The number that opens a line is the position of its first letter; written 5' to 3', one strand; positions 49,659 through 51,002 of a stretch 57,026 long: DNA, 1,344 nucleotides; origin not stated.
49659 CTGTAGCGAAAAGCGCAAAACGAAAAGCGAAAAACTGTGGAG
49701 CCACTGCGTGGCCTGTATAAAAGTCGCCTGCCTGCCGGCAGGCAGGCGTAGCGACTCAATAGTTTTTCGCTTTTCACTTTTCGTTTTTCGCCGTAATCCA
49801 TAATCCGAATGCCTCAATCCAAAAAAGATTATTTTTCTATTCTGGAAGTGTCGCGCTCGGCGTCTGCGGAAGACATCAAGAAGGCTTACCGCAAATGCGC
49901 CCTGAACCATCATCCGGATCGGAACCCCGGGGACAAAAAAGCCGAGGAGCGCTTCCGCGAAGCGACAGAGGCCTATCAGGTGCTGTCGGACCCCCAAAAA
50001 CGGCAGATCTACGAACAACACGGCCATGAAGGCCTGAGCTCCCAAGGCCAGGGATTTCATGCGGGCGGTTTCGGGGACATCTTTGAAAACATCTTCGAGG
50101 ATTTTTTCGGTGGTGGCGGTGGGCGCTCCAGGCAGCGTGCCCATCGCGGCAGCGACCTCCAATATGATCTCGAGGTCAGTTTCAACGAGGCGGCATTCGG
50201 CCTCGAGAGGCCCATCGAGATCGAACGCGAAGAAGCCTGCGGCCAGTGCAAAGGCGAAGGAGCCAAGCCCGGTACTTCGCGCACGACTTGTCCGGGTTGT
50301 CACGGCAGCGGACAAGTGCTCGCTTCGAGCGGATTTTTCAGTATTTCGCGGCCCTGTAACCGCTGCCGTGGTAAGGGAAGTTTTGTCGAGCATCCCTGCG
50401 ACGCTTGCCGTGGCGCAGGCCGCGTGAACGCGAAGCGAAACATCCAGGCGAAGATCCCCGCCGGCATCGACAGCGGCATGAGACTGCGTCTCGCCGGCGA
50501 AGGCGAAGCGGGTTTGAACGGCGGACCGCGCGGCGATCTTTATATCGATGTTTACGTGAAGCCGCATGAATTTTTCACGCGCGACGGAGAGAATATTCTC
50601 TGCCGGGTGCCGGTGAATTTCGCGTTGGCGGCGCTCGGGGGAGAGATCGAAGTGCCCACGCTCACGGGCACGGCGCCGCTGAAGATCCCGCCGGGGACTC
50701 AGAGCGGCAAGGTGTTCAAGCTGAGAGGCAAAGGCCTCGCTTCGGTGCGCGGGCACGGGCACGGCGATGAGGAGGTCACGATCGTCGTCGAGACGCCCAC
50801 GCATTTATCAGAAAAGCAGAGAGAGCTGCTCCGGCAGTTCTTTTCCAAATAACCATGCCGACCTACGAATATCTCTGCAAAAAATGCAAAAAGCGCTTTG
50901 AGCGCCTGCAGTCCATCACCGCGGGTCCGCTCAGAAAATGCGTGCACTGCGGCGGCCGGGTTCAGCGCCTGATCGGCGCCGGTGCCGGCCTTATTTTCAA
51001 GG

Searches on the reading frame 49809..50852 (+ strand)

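Call 95: search_protein_families(library=pfam, proteins=[window:49809-50852:+], max_evalue=0.00001)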
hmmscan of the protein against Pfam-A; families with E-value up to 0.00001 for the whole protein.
window:49809-50852:+ (347 aa): 3 families
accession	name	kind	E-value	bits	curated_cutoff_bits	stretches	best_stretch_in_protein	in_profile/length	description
PF01556.23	DnaJ_C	-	3e-48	164.2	26.6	1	117-330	1-152/152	DnaJ C terminal domain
PF00226.36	DnaJ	-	2.4e-26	92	27.8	1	7-69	1-63/63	DnaJ domain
PF00684.25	DnaJ_CXXCXGXG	-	2.6e-14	53.7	32.7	1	144-204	1-65/65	DnaJ central domain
